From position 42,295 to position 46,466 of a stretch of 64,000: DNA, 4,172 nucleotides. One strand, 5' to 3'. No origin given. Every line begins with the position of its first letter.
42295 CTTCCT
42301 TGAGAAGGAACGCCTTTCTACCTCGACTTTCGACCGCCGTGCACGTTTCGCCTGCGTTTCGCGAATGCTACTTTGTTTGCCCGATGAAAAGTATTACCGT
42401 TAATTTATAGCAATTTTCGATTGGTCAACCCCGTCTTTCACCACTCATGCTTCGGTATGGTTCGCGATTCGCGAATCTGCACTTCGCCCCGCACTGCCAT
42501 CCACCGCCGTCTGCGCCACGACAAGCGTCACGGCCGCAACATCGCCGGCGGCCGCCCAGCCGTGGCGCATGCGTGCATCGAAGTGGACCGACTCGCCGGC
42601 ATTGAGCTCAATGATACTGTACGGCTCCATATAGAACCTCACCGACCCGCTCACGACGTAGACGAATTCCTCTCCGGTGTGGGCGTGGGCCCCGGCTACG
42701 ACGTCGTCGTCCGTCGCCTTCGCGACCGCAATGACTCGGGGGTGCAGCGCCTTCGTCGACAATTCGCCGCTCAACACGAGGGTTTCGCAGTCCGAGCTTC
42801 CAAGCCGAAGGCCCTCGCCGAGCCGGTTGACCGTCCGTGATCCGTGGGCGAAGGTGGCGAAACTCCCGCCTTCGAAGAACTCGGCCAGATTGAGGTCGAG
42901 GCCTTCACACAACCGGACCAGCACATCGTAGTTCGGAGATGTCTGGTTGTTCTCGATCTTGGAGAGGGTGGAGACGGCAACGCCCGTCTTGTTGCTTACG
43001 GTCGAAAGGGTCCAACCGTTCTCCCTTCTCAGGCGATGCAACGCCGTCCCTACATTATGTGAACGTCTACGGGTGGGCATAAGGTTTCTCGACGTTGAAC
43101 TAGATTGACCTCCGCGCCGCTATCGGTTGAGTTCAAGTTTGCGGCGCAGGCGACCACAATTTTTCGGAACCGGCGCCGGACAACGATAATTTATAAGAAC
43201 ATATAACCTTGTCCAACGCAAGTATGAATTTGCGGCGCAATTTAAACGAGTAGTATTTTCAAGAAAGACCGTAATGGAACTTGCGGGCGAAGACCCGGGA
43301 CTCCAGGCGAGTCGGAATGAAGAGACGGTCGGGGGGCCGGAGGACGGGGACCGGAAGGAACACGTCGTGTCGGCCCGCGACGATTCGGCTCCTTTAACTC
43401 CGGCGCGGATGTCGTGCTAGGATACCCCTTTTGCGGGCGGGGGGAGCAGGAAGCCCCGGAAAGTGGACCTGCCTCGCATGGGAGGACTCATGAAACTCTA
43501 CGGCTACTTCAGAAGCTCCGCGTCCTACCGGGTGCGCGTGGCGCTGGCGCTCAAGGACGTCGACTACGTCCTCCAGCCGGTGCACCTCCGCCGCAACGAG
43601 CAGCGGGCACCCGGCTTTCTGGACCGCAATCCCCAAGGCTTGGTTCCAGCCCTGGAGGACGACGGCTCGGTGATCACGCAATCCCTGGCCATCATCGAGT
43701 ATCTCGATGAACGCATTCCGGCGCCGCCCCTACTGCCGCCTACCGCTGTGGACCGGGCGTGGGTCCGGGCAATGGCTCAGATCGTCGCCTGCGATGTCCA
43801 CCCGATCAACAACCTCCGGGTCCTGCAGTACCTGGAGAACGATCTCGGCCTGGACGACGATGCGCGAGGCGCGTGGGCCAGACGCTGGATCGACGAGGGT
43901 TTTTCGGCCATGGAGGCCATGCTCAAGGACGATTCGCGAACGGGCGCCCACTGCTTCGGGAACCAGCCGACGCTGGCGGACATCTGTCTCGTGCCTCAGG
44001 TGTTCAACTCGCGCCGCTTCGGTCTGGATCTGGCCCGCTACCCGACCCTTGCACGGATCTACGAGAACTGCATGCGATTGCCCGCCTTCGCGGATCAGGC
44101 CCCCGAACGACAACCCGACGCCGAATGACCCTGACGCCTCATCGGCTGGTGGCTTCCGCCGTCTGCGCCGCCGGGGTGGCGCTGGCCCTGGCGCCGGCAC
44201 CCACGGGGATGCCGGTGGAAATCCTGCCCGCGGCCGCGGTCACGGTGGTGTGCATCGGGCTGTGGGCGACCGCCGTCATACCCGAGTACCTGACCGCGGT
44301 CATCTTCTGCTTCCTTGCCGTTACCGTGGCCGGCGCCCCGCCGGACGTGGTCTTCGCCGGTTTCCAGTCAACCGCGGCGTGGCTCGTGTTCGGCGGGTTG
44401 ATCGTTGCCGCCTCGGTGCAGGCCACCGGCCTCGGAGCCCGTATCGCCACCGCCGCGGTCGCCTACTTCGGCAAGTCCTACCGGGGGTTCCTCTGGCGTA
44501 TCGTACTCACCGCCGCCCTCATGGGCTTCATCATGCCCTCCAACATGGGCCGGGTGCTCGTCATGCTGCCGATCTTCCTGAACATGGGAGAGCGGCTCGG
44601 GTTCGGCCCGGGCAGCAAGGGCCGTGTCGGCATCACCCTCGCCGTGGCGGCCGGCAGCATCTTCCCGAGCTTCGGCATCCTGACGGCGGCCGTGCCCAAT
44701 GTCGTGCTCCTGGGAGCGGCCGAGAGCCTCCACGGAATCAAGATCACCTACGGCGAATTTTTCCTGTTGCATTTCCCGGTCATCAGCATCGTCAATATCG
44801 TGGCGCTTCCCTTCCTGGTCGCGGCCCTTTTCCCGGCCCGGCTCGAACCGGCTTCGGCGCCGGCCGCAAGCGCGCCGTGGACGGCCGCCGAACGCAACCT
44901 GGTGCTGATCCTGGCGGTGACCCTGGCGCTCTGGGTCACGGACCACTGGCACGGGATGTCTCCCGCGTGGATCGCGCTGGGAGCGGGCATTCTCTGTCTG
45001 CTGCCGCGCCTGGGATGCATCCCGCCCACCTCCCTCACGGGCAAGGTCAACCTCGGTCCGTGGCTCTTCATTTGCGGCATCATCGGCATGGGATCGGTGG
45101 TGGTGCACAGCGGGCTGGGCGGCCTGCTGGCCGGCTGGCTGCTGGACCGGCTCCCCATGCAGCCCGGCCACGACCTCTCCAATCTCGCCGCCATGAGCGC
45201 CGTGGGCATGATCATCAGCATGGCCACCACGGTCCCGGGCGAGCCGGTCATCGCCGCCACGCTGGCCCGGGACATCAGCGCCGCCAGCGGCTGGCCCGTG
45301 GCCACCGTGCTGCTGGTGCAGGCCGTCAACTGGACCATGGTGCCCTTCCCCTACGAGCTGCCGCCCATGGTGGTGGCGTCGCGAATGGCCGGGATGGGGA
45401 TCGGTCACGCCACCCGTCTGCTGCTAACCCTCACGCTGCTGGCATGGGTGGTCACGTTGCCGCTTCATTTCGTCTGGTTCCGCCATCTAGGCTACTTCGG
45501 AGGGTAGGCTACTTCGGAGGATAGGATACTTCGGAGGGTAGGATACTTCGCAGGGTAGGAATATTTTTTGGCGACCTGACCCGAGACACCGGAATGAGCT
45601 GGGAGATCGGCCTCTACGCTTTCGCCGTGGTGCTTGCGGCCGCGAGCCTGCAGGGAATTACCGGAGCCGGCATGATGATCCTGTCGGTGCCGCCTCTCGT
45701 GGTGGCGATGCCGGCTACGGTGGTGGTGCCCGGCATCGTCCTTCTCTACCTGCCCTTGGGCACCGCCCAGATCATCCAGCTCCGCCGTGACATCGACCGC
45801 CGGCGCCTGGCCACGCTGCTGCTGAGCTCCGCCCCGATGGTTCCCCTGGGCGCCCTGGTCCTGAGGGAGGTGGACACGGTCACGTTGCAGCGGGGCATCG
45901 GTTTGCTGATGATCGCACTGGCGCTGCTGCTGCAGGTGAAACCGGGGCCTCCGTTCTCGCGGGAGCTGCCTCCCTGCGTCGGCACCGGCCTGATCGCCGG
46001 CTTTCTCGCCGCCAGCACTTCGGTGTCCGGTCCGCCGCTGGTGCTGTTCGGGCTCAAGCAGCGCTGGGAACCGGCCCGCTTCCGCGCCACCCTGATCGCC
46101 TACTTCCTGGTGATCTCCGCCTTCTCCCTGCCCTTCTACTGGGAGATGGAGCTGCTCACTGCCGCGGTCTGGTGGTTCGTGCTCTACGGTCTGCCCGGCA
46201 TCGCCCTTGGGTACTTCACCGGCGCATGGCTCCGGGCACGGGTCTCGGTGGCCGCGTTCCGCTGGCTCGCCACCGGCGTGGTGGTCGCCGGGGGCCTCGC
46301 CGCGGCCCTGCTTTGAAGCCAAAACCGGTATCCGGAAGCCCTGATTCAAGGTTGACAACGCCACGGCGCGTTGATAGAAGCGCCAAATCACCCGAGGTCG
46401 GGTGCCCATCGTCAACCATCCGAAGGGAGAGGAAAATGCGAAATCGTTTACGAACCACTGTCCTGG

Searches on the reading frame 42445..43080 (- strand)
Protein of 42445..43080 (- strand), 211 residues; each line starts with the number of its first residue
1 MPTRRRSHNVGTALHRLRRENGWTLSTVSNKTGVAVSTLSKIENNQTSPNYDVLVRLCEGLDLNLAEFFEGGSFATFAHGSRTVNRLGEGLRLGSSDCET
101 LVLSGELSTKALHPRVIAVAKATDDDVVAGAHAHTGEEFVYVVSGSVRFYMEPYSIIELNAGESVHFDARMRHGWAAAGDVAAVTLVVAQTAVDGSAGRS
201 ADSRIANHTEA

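Call 45: search_protein_families(library=pfam, proteins=[window:42445-43080:-], max_evalue=0.001)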
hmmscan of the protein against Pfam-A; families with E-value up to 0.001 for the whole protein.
window:42445-43080:- (211 aa): 6 families
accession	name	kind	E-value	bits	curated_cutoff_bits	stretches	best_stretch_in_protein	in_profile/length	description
PF01381.28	HTH_3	-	1.6e-12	47.7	23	1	14-68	1-55/55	Helix-turn-helix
PF07883.17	Cupin_2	-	2.3e-12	46.8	27.2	1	129-188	11-69/70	Cupin domain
PF13560.12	HTH_31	-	1.2e-10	41.9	27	1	11-66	3-59/64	Helix-turn-helix domain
PF12844.13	HTH_19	-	3.6e-10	40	30.2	1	12-69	2-59/64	Helix-turn-helix domain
PF13443.12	HTH_26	-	4.6e-07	30.4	22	1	14-70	2-59/63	Cro/C1-type HTH DNA-binding domain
PF13413.12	HTH_25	-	0.00022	21.4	24.6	1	14-47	2-35/62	Helix-turn-helix domain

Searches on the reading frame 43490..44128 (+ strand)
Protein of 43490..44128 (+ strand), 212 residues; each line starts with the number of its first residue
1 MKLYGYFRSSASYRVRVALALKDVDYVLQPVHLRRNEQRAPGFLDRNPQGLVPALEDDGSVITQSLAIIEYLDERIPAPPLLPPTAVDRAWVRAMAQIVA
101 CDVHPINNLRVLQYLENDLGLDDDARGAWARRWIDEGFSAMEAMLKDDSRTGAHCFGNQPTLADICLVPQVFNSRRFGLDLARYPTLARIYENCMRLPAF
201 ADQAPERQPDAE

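Call 45: search_protein_families(library=pfam, proteins=[window:43490-44128:+], max_evalue=0.001)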
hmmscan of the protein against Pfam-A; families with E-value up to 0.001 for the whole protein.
window:43490-44128:+ (212 aa): 5 families
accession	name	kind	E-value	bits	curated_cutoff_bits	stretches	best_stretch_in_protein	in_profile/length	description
PF02798.26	GST_N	-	1.4e-18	67.4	20.9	1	1-74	3-76/76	Glutathione S-transferase, N-terminal domain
PF13409.12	GST_N_2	-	4.8e-17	62.8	25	1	9-75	2-70/70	Glutathione S-transferase, N-terminal domain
PF13417.12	GST_N_3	-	5.3e-16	59.2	22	1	3-79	1-74/75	Glutathione S-transferase, N-terminal domain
PF13410.11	GST_C_2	-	5.3e-07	30.1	24.9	1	134-192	11-68/69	Glutathione S-transferase, C-terminal domain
PF00043.30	GST_C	-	3.3e-05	24.5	20.7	1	134-198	31-93/93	Glutathione S-transferase, C-terminal domain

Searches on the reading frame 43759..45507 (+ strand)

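Call 45: search_protein_families(library=pfam, proteins=[window:43759-45507:+], max_evalue=0.001)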
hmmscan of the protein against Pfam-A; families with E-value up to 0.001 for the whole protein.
window:43759-45507:+ (582 aa): 2 families
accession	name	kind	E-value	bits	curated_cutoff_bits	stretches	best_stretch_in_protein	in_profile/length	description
PF00939.25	Na_sulph_symp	-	2.9e-27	96.2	27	1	134-578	9-470/472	Sodium:sulfate symporter transmembrane region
PF03600.22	CitMHS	-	9.4e-23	81.3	31.9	1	168-518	3-333/336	Citrate transporter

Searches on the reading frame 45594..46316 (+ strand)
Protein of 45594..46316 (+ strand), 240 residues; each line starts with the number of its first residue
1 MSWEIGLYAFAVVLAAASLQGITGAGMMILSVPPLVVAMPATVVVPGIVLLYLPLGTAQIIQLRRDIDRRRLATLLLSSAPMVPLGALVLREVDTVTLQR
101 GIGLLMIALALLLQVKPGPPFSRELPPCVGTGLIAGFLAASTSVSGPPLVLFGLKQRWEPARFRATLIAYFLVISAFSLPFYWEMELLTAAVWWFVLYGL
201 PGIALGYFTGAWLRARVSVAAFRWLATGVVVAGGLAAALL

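Call 45: search_protein_families(library=pfam, proteins=[window:45594-46316:+], max_evalue=0.001)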
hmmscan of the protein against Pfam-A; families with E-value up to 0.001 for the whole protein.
window:45594-46316:+ (240 aa): 1 family
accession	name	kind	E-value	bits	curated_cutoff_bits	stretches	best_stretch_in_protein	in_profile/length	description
PF01925.25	TauE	-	9.9e-27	94.6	32.6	1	10-235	2-235/237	Sulfite exporter TauE/SafE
